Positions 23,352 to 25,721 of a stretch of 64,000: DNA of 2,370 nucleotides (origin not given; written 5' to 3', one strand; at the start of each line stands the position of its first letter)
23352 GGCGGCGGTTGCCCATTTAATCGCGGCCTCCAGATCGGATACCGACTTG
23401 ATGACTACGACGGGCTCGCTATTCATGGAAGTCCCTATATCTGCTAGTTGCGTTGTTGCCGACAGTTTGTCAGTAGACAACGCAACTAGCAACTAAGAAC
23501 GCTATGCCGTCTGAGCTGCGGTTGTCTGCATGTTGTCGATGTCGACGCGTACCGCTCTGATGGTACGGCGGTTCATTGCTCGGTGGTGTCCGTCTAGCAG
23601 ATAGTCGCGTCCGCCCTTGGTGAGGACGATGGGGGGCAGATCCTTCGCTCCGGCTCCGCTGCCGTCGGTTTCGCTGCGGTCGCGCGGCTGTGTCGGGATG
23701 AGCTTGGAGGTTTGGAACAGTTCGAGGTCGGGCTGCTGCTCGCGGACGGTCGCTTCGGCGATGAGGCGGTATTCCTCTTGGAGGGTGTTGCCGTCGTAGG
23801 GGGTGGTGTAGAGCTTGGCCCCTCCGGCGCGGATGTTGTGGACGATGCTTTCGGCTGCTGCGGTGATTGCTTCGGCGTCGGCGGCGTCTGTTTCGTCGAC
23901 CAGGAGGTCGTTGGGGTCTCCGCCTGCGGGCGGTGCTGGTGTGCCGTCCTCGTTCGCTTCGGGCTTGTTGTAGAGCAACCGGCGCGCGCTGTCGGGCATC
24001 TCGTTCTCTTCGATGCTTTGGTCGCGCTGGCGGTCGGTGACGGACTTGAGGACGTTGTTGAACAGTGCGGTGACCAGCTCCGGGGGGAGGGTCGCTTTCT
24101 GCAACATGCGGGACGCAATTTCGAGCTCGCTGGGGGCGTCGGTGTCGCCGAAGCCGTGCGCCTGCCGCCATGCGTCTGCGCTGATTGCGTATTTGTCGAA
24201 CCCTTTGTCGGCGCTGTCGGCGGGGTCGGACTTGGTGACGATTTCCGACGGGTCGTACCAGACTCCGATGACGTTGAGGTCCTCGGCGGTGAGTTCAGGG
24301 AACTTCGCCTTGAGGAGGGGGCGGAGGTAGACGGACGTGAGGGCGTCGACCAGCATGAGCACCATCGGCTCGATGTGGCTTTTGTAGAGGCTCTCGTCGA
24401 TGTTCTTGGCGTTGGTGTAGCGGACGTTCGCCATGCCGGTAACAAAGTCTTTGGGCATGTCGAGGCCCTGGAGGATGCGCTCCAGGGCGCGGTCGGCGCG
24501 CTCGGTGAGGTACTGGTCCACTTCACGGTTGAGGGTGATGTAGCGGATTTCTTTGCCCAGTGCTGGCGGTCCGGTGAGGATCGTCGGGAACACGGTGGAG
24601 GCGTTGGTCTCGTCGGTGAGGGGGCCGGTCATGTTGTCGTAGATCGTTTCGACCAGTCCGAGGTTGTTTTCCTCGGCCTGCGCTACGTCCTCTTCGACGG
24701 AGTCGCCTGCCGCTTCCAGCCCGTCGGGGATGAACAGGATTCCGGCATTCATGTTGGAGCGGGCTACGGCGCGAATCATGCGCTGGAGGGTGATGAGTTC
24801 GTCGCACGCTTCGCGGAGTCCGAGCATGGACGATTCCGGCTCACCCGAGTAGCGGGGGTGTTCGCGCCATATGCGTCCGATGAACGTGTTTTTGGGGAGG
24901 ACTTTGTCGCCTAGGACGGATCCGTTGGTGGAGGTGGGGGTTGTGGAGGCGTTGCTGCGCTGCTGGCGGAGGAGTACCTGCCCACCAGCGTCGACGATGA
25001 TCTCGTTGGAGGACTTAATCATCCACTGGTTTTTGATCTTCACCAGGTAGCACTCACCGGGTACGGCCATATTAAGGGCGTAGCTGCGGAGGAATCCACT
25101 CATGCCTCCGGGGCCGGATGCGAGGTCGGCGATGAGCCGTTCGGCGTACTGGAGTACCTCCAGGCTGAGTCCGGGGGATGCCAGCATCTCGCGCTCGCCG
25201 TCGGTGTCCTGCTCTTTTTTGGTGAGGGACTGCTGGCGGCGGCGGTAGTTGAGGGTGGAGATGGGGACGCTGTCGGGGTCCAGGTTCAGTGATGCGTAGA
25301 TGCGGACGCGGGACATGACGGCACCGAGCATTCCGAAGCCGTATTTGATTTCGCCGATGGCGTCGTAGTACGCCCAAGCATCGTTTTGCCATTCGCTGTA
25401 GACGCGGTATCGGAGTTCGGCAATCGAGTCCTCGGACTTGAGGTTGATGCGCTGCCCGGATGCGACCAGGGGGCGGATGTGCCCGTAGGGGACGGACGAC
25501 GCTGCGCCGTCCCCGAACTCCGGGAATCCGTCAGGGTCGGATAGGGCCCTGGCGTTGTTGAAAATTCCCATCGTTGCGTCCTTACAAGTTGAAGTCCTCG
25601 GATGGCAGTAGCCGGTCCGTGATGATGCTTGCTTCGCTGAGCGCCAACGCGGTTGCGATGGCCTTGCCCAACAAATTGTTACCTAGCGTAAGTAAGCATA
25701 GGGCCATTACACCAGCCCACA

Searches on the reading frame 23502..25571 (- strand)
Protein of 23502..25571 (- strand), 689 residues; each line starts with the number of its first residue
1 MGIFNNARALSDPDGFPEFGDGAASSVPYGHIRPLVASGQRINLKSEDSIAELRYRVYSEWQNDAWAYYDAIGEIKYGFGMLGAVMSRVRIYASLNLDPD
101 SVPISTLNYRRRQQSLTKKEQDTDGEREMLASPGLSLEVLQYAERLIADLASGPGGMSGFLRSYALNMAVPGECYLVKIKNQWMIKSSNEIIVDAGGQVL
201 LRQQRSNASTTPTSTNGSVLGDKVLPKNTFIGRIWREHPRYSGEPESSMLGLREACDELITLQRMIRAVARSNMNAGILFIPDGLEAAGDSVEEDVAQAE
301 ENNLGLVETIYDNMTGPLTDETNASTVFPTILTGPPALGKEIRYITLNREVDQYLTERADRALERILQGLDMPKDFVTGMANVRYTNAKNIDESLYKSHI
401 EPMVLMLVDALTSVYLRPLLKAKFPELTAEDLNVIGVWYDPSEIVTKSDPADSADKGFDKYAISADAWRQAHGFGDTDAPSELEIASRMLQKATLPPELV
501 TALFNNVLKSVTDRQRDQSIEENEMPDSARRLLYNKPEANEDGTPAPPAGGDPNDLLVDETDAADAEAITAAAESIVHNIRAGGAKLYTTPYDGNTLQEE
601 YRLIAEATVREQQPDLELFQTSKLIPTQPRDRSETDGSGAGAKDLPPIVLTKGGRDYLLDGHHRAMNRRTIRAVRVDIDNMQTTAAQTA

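Call 14: search_protein_families(library=phrogs, proteins=[window:23502-25571:-], max_evalue=0.00001)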
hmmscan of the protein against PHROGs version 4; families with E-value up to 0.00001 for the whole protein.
window:23502-25571:- (689 aa): 1 family
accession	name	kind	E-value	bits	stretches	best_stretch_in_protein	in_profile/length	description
phrog_776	-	head and packaging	4.4e-99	333.9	1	29-590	18-545/620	portal protein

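Call 16: search_dna_similar(query=window:23502-25571:-, collection=phages, mode=protein, max_rows=30)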
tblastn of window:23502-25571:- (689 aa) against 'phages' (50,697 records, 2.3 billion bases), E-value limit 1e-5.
Records with a match: 872; places in all: 879; records where one place covers at least 80% of the query: 0.
Best place of each record, by identity: <60% 872.
By first word of the organism name: Mycobacterium 492; Gordonia 197; Microbacterium 131; Arthrobacter 18; Streptomyces 17; Rhodococcus 3; Curtobacterium 2; Tsukamurella 2; Mycolicibacterium 2; Actinoplanes 2; and 6 more.
By host as written in the record: Mycobacterium smegmatis mc2 155 346; Gordonia terrae 3612 154; Mycobacterium smegmatis mc#155 82; Microbacterium foliorum NRRL B-24224 58; Microbacterium foliorum NRRL B-24224 SEA 29; Microbacterium paraoxydans NWU1 27; Gordonia terrae CAG3 16; Gordonia rubripertincta NRRL B-16540 12; and 54 more.
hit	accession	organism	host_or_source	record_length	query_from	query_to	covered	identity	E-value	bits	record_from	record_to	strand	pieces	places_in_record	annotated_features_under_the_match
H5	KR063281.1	Gordonia phage GMA2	Gordonia malaquae A448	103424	1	534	78%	55.0%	0e+0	601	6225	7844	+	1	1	putative structural protein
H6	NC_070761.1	Gordonia phage GMA2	Gordonia malaquae A448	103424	1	534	78%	55.0%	0e+0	601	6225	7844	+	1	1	portal protein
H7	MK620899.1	Gordonia phage GodonK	Gordonia terrae 3612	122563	8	536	77%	55.0%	0e+0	623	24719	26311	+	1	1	66: portal protein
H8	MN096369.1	Gordonia phage Phendrix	Gordonia terrae 3612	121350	8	536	77%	55.0%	0e+0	623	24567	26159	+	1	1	65: portal protein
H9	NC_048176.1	Gordonia phage GodonK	Gordonia terrae 3612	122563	8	536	77%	55.0%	0e+0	623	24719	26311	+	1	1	66: portal protein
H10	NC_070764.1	Gordonia phage Phendrix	Gordonia terrae 3612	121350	8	536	77%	55.0%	0e+0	623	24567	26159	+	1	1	65: portal protein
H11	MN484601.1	Gordonia phage Sixama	Gordonia terrae 3612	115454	33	536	73%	55.6%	0e+0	579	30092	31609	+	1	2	72: portal protein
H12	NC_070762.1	Gordonia phage Sixama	Gordonia terrae 3612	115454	33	536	73%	55.6%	0e+0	579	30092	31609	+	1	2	72: portal protein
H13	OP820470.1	Gordonia phage Mareelih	Gordonia terrae CAG3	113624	33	536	73%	55.4%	2e-171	550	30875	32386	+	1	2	76: portal protein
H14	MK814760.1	Gordonia phage Forza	Gordonia terrae 3612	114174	33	536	73%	55.4%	2e-171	550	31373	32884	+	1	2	77: portal protein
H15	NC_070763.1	Gordonia phage Forza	Gordonia terrae 3612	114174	33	536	73%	55.4%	2e-171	550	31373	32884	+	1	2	77: portal protein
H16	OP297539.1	Gordonia phage BlueNGold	Gordonia terrae 3612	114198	33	536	73%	55.4%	2e-171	550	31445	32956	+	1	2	76: portal protein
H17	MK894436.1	Gordonia phage Boopy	Gordonia terrae 3612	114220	33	536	73%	55.4%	2e-171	550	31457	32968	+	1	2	77: portal protein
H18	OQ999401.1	Actinomycetia phage DSL-LC01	Actinomycetia bacterium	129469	20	533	75%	40.6%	2e-108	367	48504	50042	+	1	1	portal protein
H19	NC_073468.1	Microbacterium phage Pumpernickel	Microbacterium paraoxydans NRRL B-14843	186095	24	539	75%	39.9%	3e-105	358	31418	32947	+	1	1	80: portal protein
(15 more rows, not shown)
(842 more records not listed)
